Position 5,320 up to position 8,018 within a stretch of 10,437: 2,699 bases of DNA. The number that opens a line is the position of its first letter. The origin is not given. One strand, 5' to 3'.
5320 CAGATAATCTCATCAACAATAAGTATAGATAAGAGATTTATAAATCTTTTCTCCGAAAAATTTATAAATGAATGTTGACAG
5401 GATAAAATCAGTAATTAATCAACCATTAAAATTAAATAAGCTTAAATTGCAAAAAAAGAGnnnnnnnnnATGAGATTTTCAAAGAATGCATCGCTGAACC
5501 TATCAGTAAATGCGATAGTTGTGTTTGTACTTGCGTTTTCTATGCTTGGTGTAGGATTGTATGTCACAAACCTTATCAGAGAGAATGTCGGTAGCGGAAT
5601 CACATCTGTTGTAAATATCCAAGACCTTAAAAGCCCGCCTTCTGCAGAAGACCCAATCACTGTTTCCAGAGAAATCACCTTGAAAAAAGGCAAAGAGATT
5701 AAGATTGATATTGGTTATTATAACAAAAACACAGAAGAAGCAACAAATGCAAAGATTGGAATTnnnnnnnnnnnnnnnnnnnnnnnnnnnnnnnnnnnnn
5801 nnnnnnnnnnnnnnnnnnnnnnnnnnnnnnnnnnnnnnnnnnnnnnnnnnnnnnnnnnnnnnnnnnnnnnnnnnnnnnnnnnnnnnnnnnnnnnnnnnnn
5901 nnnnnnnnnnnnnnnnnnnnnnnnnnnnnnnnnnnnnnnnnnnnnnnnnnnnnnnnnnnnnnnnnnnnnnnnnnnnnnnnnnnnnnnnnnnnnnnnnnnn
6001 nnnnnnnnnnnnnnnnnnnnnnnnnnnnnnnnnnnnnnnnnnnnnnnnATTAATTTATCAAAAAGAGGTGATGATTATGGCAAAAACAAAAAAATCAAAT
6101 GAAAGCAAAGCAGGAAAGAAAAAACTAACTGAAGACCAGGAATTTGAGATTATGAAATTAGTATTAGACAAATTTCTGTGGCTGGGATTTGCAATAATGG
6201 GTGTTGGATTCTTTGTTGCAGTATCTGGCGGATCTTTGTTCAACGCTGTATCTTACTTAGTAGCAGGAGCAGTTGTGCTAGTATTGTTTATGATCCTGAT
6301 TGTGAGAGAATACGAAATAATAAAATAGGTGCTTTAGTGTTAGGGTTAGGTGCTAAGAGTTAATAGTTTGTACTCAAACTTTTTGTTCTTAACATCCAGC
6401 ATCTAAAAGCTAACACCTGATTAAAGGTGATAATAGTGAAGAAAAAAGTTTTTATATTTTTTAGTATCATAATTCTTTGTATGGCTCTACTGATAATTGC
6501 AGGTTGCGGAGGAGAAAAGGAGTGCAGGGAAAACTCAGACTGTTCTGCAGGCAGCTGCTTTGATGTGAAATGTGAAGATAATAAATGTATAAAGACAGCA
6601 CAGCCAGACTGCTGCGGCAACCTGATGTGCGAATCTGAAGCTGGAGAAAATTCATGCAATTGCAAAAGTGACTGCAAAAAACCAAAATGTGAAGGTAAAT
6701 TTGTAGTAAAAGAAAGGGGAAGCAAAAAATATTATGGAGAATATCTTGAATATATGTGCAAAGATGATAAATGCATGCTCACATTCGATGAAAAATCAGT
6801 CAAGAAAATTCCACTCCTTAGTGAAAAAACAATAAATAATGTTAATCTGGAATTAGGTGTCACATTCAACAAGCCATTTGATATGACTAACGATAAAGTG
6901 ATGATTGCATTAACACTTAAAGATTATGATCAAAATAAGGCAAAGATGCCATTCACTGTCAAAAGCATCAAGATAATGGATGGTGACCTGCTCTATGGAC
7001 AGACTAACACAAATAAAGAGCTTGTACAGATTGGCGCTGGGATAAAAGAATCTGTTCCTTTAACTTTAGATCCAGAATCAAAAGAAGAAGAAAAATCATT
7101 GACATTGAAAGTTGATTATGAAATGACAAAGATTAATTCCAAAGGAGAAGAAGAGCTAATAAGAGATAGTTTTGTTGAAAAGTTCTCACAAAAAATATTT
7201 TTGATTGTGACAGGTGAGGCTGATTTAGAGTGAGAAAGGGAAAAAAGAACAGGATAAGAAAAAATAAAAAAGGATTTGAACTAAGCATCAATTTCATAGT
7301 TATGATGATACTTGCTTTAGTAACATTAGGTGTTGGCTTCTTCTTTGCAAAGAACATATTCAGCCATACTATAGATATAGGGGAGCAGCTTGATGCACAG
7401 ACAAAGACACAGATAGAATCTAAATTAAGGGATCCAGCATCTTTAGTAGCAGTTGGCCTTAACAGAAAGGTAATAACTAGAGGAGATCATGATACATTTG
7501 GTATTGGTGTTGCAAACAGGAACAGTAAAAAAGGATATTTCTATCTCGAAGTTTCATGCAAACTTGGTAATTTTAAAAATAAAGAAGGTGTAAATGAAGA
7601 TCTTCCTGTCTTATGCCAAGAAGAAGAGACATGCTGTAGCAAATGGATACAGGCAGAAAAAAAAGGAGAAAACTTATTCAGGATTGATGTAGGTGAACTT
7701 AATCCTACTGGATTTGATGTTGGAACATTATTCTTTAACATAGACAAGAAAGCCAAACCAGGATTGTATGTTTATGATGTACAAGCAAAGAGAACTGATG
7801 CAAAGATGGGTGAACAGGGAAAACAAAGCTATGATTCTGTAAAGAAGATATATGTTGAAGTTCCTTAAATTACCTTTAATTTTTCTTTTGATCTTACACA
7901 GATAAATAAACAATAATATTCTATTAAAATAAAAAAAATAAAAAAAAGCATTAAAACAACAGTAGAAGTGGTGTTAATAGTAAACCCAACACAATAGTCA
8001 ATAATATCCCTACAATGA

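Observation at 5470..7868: Compact four-gene surface module: two pilin-like class-III-signal proteins flanking a mini 2-TM protein and a Cys-rich lipoprotein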

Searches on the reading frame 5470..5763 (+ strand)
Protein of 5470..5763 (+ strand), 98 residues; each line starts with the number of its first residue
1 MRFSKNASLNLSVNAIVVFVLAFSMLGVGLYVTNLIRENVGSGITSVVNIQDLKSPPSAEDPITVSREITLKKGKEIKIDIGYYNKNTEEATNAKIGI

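Call 68: search_protein_representatives(alignment_id=A4)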
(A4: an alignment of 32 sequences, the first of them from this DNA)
Query: 32 sequences, 97 profile positions. Proteins with E-value up to 0.001 (for the whole library): 2723; up to 1e-10: 881; up to 1e-30: 6. The best 150 are listed.
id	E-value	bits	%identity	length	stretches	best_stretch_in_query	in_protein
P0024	8.5e-32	125.6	-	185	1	2-97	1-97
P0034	8.9e-32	125.6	-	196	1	3-97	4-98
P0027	2.2e-31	124.3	-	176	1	2-97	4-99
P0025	2.3e-31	124.2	-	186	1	3-97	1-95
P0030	2.4e-31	124.2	-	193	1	2-97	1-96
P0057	8.5e-31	122.4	-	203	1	2-88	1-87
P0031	2.1e-30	121.2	-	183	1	2-97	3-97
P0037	4.8e-30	120.0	-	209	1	3-95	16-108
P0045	5.2e-30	119.9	-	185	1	2-95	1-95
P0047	1.6e-29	118.4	-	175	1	2-96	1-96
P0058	2.9e-29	117.5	-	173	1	3-95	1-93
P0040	3.1e-29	117.4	-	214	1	2-97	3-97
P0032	6.4e-29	116.4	-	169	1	3-97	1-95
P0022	6.6e-29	116.4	-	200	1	3-97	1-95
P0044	6.5e-28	113.2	-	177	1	2-93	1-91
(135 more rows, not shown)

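Call 70: search_protein_families(library=pfam, alignment_id=A5, max_evalue=0.01)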
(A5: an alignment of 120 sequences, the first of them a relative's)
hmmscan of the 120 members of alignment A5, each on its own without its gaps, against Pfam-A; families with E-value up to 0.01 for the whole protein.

A. member 1, P0057 (203 aa): 0 families

B. families by the number of members that match (of 120 scanned): 4 families
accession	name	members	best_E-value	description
PF22021.2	RbmA-like_FnIII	1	0.00049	RbmA-like, FnIII domain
PF07705.17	CARDB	1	0.00095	CARDB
PF22704.2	CBM13-like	1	0.0017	Alpha-galactosidase, CBM13 domain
PF16392.11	DUF5001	1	0.0071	Ig-like domain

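Call 89: find_related_loci(query=A7, collection=metagenome_contigs, flank=10000)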
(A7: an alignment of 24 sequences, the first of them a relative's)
Query A7 (194 aa) in metagenome_contigs; peptide patterns used: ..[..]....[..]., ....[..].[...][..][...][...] (x = any residue, [..] = any of these).
600 stretches matched a pattern (row limit reached: there are more); 303 encode a relative of the query (tblastn E <= 1e-3); the best 80 are kept; 79 distinct loci.
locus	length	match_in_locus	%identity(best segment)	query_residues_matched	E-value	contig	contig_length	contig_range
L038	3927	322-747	46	1-150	2e-35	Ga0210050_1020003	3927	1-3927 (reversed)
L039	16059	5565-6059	40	3-193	3e-32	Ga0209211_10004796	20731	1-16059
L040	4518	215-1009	43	1-150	3e-32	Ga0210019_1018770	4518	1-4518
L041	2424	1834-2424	43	1-150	3e-32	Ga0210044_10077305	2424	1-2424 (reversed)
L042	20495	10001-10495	40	3-193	3e-32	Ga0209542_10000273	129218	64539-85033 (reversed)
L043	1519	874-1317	43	1-149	1e-31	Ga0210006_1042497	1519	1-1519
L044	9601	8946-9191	61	5-86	1e-26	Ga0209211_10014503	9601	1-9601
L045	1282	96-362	55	2-89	1e-26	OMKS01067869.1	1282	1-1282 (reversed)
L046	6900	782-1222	35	2-151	7e-26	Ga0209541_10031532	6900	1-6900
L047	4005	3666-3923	50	1-86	4e-25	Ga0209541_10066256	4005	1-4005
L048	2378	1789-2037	50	1-84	9e-24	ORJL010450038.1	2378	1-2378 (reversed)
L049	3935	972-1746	50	2-91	2e-23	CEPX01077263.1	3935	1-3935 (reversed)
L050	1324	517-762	52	3-84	2e-23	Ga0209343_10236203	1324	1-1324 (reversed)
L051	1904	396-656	48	2-91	3e-23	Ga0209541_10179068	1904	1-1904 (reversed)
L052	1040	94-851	36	3-151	2e-23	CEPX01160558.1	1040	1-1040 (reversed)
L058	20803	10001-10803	52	1-89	1e-21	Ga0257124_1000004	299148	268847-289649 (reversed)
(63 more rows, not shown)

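Call 93: search_protein_families(library=pfam, proteins=[L058:11795-12697:+], max_evalue=0.01)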
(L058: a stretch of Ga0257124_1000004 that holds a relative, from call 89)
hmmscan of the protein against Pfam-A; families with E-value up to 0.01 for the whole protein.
L058:11795-12697:+ (301 aa): 0 families

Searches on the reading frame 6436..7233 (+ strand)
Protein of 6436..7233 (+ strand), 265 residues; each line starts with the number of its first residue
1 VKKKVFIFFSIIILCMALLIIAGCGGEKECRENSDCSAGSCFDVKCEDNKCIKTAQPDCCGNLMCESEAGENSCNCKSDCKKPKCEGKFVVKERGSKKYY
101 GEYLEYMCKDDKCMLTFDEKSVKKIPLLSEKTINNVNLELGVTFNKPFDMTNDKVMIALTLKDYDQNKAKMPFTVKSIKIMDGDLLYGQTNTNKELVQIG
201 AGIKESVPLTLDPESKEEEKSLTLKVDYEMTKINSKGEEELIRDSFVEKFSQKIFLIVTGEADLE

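Call 3: search_protein_families(library=pfam, proteins=[window:6436-7233:+], max_evalue=10)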
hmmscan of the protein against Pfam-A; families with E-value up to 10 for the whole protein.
window:6436-7233:+ (265 aa): 1 family
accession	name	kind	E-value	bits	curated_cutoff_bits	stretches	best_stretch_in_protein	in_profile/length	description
PF07127.16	Nodulin_late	-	0.0051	17.6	30.4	1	3-51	3-53/54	Late nodulin domain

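Call 4: search_protein_families(library=ncbifam, proteins=[window:6436-7233:+], max_evalue=10)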
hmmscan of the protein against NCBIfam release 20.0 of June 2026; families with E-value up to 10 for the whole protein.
window:6436-7233:+ (265 aa): 2 families
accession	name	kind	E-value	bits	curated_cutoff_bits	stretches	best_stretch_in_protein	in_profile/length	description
NF058595.1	invert_tail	domain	0.16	12.3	37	1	3-29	51-77/113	lipo-invert putative C-terminal anchoring domain-containing protein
NF047847.2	SS_mature_LptM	equivalog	0.36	10.9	27.7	1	1-25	1-21/31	LPS translocon maturation chaperone LptM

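Call 10: find_encoding_contigs(protein=window:6436-7233:+, flank=10000)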
Protein window:6436-7233:+ (265 aa): no gene with exactly this product is on record in the collection.

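Call 18: find_homologous_proteins(query=window:6436-7233:+, max_evalue=0.01)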
Query window:6436-7233:+ (265 aa): 8 proteins with E <= 0.01 among 459 candidates.
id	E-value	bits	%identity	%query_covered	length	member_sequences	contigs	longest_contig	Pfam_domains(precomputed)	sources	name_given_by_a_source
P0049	3.8e-161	553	100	94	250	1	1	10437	-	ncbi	ncbi:MAG: hypothetical protein ABIG89_05380 [Candidatus Woesearchaeota archaeon]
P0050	6.5e-112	391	66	99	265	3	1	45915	-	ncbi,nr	ncbi:hypothetical protein J4434_08270 [Candidatus Woesearchaeota archaeon]|nr:hypothetical protein [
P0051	9.5e-110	384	66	90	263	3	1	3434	-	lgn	-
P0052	2.5e-103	363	64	92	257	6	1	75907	-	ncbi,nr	ncbi:hypothetical protein HOC35_04325 [Candidatus Woesearchaeota archaeon]|nr:hypothetical protein [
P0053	3.6e-101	356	60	97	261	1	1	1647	-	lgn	-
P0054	7.7e-101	355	62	92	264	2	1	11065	-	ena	-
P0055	4.5e-99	349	60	99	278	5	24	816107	-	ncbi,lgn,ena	-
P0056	5.6e-93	329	58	100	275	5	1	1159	-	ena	-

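Call 57: search_solved_structures(query=A3, max_evalue=10, show_alignments=1)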
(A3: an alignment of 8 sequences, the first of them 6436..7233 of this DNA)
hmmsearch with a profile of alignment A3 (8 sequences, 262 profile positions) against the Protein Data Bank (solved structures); distinct sequences matched with E-value up to 10: 4.
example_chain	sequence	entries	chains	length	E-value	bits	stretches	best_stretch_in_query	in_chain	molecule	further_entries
7zal_AAA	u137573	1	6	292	0.013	18.1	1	132-186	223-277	Crov539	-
4myp_A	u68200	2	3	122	0.31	13.6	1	118-180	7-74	Iron-regulated surface determinant protein A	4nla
7jrg_H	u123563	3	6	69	0.55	12.7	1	71-111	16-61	Cytochrome b-c1 complex subunit 6 | QCR6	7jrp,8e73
1f9a_A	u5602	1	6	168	1.7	11.2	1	128-176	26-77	HYPOTHETICAL PROTEIN MJ0541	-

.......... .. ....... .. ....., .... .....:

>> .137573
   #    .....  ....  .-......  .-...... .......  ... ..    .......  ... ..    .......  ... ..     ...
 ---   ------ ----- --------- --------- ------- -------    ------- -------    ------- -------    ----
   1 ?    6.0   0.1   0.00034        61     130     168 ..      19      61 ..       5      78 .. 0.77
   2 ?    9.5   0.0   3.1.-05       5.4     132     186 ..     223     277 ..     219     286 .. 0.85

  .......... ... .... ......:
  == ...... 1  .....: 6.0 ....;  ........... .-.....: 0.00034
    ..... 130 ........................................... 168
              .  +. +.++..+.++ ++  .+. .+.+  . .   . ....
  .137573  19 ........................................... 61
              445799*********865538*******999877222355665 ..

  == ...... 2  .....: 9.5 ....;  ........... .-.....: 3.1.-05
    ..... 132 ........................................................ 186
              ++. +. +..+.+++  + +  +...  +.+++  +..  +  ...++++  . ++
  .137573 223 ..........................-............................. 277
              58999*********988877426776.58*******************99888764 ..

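Call 64: predict_structure(alignment_id=A3)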
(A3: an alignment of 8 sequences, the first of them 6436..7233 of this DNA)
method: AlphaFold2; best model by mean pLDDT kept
length: 265 residues; sequences in the alignment: 8
mean_pLDDT: 59.5   pTM: 0.46
mean pLDDT of the five models: 59.5, 59.4, 59.1, 57.3, 44.5
residues with pLDDT >= 90: 7; 70-90: 97; 50-70: 64; < 50: 97
segments of 3 or more residues with pLDDT < 50: 20-27, 40-42, 55-94, 96-124, 146-148, 253-265
pLDDT, mean of each block of 10 residues (from residue 1): 63 62 43 59 62 48 28 28 36 43 33 35 56 77 56 71 80 87 81 79 76 58 87 86 86 41 29
secondary structure, 60 per line:
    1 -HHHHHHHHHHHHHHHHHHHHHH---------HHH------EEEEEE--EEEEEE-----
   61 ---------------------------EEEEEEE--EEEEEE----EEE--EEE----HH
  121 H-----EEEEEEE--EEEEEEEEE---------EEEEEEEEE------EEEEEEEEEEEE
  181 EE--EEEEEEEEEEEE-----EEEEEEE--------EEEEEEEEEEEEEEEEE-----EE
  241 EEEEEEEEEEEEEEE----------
elements in order: H2-23 E42-47 E50-55 E88-94 E97-102 E107-109 E112-114 E127-133 E136-144 E154-162 E169-182 E185-196 E202-208 E217-233 E239-255

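Call 84: search_protein_families(library=padloc, proteins=[window:6436-7233:+], max_evalue=1)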
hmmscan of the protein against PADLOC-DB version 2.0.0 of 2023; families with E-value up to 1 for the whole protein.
window:6436-7233:+ (265 aa): 0 families

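Call 85: search_protein_families(library=phrogs, proteins=[window:6436-7233:+], max_evalue=1)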
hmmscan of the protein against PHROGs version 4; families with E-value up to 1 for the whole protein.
window:6436-7233:+ (265 aa): 0 families

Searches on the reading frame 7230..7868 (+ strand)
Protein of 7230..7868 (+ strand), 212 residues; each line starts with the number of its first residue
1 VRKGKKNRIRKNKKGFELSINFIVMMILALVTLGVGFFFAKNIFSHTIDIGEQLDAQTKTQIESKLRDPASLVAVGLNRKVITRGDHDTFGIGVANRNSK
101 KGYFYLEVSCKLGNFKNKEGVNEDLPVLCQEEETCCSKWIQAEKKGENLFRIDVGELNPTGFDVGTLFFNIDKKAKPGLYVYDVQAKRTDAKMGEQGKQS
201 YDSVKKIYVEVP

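Call 3: search_protein_families(library=pfam, proteins=[window:7230-7868:+], max_evalue=10)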
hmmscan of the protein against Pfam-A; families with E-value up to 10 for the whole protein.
window:7230-7868:+ (212 aa): 1 family
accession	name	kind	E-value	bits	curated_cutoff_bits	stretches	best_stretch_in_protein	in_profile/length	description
PF20403.5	DUF6693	-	0.071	13.8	31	1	17-48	10-41/104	Family of unknown function (DUF6693)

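Call 4: search_protein_families(library=ncbifam, proteins=[window:7230-7868:+], max_evalue=10)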
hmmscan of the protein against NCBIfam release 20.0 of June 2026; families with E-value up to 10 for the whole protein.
window:7230-7868:+ (212 aa): 1 family
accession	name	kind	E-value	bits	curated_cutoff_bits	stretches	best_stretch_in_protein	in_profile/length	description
TIGR01683.1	thiS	equivalog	0.082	13.3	37.45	1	58-90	12-47/64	sulfur carrier protein ThiS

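Call 9: find_homologous_proteins(query=window:7230-7868:+, max_evalue=0.01)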
Query window:7230-7868:+ (212 aa): 9 proteins with E <= 0.01 among 171 candidates.
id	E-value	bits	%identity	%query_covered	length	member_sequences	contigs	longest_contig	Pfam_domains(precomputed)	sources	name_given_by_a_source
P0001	2.5e-137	473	100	100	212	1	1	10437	-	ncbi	ncbi:MAG: hypothetical protein ABIG89_05385 [Candidatus Woesearchaeota archaeon]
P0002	2.6e-83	297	64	95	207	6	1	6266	-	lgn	-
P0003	1.4e-72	262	59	96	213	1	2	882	-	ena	-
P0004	1.9e-69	251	58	97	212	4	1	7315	-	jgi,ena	-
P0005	3.9e-68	247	56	95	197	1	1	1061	-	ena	-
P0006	9.5e-60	220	53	95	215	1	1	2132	-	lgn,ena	-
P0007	9.4e-58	213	69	70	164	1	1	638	-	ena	-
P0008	7.7e-52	194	50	92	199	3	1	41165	-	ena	-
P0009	2.1e-9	55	42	40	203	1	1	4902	-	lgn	-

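Call 11: find_encoding_contigs(protein=P0008, flank=10000, max_places=3)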
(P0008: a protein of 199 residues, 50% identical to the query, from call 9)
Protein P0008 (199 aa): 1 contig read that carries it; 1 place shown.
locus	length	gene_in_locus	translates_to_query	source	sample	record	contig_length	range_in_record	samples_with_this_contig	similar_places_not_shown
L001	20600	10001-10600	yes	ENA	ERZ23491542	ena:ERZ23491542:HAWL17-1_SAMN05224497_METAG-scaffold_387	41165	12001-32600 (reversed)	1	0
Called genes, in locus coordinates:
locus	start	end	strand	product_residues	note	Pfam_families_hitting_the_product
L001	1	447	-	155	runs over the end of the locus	-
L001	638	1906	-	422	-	-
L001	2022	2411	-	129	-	-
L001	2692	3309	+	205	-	PF05552:MS_channel_1st_1 (weak), PF00924:MS_channel_2nd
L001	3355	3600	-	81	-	PF03685:UPF0147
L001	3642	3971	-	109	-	PF01920:Prefoldin_2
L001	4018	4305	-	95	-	PF09341:Pcc1 (weak)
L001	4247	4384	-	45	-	-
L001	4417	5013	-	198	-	PF01780:Ribosomal_L37ae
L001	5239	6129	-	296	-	PF00557:Peptidase_M24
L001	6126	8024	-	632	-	PF13328:HD_4, PF01966:HD, PF04607:RelA_SpoT, PF02824:TGS, PF28438:RelA_RIS, PF13291:ACT_4 (weak), PF01842:ACT, PF22629:ACT_AHAS_ss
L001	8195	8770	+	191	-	-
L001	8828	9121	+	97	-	-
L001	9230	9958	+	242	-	-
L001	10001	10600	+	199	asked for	-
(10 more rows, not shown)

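Call 12: find_encoding_contigs(protein=P0004, flank=10000, max_places=3)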
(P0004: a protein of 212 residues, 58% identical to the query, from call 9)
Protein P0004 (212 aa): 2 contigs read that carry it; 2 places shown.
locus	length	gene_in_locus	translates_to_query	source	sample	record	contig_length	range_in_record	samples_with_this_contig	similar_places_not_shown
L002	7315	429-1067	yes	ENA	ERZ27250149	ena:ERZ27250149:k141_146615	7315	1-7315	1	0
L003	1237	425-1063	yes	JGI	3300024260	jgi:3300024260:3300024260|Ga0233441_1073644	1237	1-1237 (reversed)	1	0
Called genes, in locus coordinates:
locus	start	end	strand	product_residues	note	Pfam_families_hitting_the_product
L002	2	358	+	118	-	?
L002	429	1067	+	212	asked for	-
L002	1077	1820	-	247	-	PF00121:TIM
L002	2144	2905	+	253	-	PF01145:Band_7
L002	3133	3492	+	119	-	PF01981:PTH2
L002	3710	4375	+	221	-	PF05552:MS_channel_1st_1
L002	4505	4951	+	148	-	PF00072:Response_reg, PF23198:PDE8A_N (weak)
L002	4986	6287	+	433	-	PF01136:Peptidase_U32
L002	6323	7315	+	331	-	?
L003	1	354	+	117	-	?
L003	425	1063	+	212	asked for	-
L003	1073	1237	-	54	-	?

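Call 13: find_encoding_contigs(protein=P0002, flank=10000, max_places=3)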
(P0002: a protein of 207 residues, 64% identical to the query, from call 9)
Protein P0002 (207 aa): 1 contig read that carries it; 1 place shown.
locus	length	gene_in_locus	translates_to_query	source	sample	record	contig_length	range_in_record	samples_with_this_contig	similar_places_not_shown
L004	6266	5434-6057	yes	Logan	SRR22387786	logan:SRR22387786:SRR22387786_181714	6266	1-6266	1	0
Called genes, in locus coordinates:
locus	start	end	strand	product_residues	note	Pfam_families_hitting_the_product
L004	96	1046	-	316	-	PF00557:Peptidase_M24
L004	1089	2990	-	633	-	PF13328:HD_4, PF01966:HD, PF04607:RelA_SpoT, PF02824:TGS, PF28438:RelA_RIS, PF01842:ACT, PF13291:ACT_4, PF22629:ACT_AHAS_ss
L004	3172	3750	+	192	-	-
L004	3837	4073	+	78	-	-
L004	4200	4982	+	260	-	-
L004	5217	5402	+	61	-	-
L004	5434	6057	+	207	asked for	-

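Call 33: search_solved_structures(query=A2, max_evalue=10, show_alignments=2)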
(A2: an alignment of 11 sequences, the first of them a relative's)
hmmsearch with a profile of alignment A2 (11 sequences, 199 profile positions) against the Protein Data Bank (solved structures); distinct sequences matched with E-value up to 10: 0.

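Call 84: search_protein_families(library=padloc, proteins=[window:7230-7868:+], max_evalue=1)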
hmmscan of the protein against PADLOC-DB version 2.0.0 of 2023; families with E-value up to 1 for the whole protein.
window:7230-7868:+ (212 aa): 0 families

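Call 85: search_protein_families(library=phrogs, proteins=[window:7230-7868:+], max_evalue=1)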
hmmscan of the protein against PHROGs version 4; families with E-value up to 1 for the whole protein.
window:7230-7868:+ (212 aa): 2 families
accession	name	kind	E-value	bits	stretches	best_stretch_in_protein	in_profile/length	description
phrog_6490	-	unknown function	0.054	14.8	1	8-62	8-63/95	-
phrog_20460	-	unknown function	0.13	13.2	1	149-192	71-113/128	-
